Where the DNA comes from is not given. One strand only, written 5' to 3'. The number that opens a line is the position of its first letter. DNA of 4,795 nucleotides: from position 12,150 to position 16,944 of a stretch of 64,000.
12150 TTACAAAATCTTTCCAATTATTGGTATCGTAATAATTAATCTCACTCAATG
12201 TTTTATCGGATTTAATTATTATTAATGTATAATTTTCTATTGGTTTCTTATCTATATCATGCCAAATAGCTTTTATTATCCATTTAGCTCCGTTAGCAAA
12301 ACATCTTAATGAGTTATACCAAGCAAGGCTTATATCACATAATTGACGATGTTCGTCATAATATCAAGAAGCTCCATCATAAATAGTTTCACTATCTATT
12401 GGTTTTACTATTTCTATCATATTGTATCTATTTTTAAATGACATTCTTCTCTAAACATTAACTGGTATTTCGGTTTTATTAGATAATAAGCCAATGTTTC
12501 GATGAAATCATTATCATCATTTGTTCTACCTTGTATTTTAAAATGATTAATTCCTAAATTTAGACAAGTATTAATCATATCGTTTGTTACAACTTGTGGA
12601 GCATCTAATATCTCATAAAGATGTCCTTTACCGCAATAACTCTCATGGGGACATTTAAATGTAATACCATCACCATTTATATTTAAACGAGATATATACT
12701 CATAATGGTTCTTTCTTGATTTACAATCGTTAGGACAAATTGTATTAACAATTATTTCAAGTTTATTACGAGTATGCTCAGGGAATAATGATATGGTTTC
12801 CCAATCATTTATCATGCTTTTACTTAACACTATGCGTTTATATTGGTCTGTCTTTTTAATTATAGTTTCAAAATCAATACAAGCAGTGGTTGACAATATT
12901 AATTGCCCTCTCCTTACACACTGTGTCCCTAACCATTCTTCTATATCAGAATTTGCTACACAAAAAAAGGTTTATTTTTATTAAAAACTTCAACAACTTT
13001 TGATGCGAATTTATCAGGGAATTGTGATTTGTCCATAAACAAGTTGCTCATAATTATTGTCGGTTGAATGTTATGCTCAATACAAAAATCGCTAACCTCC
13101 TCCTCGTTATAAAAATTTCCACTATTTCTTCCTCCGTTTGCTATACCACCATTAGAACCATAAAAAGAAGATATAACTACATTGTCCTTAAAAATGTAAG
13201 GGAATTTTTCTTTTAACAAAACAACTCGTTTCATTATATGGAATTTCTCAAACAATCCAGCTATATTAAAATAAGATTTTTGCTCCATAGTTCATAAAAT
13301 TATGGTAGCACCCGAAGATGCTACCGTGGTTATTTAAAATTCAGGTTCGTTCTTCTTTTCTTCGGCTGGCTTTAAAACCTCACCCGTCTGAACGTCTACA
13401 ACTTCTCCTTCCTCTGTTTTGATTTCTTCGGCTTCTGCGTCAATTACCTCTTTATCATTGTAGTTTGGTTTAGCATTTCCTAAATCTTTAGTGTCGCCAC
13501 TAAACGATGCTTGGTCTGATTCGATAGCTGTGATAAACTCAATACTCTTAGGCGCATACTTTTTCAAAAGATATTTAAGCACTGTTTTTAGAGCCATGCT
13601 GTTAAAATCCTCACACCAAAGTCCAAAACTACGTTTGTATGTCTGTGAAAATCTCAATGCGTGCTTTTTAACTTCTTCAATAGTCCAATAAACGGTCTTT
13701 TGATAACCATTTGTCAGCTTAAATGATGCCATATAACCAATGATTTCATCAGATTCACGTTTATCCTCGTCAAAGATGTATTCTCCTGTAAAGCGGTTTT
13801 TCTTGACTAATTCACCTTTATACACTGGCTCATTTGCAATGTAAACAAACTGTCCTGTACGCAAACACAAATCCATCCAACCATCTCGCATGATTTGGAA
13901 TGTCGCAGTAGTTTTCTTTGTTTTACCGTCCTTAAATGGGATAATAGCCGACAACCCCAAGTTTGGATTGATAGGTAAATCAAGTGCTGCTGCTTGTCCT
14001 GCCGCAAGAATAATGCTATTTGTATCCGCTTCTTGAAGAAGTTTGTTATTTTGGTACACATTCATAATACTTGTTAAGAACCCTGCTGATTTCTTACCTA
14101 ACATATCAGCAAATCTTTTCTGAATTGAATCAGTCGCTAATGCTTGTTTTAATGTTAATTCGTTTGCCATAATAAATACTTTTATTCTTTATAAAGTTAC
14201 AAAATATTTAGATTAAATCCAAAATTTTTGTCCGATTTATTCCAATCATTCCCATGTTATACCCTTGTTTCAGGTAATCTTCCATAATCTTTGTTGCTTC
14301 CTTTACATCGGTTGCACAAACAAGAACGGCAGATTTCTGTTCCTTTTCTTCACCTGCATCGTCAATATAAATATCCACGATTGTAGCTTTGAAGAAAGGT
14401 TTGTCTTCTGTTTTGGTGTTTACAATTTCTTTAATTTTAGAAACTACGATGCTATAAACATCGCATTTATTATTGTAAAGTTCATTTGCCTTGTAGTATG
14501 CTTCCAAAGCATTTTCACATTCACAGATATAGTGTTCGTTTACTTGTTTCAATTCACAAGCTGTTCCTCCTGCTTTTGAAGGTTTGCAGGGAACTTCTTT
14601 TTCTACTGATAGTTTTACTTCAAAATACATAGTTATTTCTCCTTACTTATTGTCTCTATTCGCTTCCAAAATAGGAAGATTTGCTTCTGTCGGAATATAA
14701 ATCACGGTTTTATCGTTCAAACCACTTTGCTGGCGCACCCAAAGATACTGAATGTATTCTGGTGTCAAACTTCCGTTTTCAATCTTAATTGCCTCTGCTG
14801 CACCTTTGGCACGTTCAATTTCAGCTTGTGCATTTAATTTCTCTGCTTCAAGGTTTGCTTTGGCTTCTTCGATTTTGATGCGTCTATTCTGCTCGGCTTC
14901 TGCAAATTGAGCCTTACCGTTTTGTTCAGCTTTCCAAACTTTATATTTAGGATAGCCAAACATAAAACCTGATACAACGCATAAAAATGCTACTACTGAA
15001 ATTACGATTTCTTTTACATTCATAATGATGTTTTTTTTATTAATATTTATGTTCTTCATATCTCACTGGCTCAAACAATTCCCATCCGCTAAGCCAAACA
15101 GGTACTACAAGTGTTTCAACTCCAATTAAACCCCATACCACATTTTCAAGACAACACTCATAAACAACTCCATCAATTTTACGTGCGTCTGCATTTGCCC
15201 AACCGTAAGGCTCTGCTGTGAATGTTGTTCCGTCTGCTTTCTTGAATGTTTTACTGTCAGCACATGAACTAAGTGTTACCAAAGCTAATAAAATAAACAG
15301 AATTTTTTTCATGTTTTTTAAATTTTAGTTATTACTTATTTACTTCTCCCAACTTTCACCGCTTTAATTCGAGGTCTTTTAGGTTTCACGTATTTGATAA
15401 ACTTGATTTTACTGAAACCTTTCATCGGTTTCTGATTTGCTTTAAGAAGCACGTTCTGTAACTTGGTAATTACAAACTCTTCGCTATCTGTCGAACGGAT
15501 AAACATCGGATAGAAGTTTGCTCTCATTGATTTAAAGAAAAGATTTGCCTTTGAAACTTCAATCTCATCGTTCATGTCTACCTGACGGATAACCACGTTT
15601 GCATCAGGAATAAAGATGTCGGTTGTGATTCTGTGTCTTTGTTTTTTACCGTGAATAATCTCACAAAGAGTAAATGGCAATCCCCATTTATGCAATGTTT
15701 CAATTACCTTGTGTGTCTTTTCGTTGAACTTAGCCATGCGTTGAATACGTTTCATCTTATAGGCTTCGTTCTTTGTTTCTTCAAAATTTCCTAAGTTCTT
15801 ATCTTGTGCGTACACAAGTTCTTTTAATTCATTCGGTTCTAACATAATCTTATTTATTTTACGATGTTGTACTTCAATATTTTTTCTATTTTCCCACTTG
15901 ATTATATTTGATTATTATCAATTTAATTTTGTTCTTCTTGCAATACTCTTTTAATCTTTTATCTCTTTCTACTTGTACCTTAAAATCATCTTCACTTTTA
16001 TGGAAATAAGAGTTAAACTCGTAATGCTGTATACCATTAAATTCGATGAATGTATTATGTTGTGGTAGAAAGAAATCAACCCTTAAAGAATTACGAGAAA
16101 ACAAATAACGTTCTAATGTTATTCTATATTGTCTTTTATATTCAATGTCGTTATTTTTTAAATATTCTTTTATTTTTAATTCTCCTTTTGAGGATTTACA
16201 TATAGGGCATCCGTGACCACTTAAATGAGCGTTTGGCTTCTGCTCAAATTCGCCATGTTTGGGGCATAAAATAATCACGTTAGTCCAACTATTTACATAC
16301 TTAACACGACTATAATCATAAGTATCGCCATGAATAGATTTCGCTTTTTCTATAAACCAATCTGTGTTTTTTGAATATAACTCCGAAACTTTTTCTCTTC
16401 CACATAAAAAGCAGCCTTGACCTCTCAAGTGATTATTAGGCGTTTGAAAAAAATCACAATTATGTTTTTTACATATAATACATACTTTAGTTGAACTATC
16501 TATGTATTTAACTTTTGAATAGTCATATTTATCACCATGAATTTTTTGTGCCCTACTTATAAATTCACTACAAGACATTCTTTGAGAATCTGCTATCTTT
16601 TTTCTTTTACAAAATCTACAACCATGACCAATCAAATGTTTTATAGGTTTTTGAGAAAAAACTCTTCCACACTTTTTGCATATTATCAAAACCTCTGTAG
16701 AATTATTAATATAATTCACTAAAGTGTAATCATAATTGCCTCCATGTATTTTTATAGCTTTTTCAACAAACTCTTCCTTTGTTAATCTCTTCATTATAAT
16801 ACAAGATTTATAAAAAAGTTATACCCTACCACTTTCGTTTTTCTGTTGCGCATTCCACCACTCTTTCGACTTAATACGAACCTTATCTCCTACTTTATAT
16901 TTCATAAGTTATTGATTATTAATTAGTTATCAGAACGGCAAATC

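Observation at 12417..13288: U32-family-like Fe-S protein gene split at a perfect U_UUU_UUU -1 slippery heptamer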

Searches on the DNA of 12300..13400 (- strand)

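Call 7: search_dna_similar(query=window:12300-13400:-, collection=phages, mode=distant)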
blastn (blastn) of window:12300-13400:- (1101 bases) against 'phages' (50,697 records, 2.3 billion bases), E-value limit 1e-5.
No match.

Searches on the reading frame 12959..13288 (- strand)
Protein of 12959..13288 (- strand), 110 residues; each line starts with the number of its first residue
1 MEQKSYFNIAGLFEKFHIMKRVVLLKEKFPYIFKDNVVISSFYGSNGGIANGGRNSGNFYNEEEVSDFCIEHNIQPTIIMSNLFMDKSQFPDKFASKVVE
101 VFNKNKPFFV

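Call 47: find_encoding_contigs(protein=window:12959-13288:-, flank=3000, max_places=10)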
Protein seq(110 aa) (110 aa): 3 contigs read that carry it; 1 place shown.
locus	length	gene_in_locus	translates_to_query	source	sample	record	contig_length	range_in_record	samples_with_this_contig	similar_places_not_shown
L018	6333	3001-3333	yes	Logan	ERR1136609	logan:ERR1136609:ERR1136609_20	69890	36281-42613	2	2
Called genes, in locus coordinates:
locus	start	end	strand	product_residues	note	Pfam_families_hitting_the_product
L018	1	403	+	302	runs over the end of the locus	PF05265:DUF723, PF14311:DUF4379 (faint), PF05265:DUF723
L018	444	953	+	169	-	-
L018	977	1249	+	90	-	-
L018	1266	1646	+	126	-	-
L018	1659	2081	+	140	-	PF14902:DUF4494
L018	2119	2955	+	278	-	PF03837:RecT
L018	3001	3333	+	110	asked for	-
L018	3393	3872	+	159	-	-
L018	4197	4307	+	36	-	-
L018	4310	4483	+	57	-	PF00753:Lactamase_B (weak)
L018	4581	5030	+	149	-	-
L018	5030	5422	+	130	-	-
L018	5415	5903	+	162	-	-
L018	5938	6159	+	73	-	-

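Call 48: list_cluster_members(proteins=[window:12959-13288:-, window:12420-12896:-, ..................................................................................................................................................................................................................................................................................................])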
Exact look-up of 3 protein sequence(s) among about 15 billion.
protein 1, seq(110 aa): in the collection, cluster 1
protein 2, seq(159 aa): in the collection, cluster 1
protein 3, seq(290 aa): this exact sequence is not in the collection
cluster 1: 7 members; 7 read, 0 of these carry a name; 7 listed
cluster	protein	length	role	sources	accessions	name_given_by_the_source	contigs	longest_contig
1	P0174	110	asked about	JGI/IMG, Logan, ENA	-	-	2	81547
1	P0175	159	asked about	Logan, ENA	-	-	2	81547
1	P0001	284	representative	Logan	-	-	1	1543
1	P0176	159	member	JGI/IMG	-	-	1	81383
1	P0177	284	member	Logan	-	-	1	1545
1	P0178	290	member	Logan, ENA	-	-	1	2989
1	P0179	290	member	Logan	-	-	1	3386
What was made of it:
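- (6) The T7 allele is present on 3 contigs of 70-82 kb from Logan, ENA and JGI/IMG (calls 47, 48). The identical T7 allele is found on three long contigs from three repositories and at least two samples (calls 47, 48).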

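Call 50: find_encoding_contigs(protein=P0178, flank=3000, max_places=4)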
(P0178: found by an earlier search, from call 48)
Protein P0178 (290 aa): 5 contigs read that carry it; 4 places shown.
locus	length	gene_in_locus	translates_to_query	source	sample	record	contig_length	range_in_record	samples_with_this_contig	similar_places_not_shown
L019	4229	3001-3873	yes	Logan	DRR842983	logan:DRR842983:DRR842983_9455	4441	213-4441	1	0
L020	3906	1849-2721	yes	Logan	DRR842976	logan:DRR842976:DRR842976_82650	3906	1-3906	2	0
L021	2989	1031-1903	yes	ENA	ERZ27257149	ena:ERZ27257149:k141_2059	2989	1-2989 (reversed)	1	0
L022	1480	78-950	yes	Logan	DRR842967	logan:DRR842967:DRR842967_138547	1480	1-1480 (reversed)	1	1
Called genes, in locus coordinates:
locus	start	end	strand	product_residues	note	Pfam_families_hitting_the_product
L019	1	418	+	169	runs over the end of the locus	-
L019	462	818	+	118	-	-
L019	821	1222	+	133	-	PF14902:DUF4494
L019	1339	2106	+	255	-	PF07463:NUMOD4, PF13392:HNH_3, PF07453:NUMOD1 (faint), PF22083:I-HmuI_NUMOD-like (weak)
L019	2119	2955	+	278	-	PF03837:RecT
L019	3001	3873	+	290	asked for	-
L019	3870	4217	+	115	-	-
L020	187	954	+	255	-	PF07463:NUMOD4, PF13392:HNH_3, PF07453:NUMOD1 (faint), PF22083:I-HmuI_NUMOD-like (weak)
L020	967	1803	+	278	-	PF03837:RecT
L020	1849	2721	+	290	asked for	-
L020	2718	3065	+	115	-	-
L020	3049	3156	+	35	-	-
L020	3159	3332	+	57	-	PF00753:Lactamase_B (weak)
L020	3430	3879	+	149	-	-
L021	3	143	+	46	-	?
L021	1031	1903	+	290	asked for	-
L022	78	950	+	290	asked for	-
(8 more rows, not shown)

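Call 51: find_encoding_contigs(protein=P0179, flank=3000, max_places=4)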
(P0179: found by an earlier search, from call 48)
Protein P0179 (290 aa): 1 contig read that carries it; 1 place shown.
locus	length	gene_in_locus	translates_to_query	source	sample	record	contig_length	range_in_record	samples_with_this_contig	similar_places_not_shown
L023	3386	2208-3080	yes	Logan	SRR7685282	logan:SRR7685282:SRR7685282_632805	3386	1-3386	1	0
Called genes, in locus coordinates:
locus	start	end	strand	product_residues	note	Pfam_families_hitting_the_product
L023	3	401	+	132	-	?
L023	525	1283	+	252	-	PF07463:NUMOD4, PF13392:HNH_3, PF07453:NUMOD1 (faint), PF22083:I-HmuI_NUMOD-like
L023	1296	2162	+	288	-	PF03837:RecT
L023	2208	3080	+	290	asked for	-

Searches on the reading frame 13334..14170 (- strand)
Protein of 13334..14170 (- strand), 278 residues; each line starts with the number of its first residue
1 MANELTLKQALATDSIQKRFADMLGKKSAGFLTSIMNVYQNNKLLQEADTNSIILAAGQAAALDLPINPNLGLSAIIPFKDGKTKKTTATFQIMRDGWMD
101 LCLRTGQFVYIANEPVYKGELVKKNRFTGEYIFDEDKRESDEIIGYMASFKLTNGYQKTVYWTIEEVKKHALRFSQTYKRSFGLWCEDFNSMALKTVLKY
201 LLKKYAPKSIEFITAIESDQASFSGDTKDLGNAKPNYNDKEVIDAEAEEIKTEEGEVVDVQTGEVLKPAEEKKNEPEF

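Call 77: search_protein_families(library=pfam, proteins=[window:13334-14170:-], max_evalue=0.001)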
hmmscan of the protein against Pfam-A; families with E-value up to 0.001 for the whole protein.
window:13334-14170:- (278 aa): 1 family
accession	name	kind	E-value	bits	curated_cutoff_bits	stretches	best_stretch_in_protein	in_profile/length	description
PF03837.19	RecT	-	9.6e-42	143.2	24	1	30-225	2-188/198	RecT family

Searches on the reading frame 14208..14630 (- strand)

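Call 77: search_protein_families(library=pfam, proteins=[window:14208-14630:-], max_evalue=0.001)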
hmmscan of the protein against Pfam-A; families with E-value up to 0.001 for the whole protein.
window:14208-14630:- (140 aa): 1 family
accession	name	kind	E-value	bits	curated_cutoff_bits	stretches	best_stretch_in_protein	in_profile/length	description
PF14902.11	DUF4494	-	1e-11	45.3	27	1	2-139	1-136/139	Domain of unknown function (DUF4494)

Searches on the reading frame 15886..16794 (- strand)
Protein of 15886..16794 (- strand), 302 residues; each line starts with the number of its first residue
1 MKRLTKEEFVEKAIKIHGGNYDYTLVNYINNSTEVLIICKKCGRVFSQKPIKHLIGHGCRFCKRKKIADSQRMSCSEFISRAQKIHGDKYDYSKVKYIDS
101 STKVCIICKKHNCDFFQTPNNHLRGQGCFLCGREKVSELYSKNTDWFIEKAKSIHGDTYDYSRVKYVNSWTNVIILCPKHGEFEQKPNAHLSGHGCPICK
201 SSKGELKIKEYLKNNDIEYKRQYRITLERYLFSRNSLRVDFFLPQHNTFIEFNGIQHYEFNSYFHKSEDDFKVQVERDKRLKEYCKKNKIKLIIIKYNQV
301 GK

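Call 77: search_protein_families(library=pfam, proteins=[window:15886-16794:-], max_evalue=0.001)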
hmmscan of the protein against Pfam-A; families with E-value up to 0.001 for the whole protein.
window:15886-16794:- (302 aa): 1 family
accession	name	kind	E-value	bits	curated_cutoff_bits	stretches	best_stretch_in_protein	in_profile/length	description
PF14311.12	DUF4379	-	1.2e-09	38.6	24.5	0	31-65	22-56/56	Probable Treble clef zinc finger domain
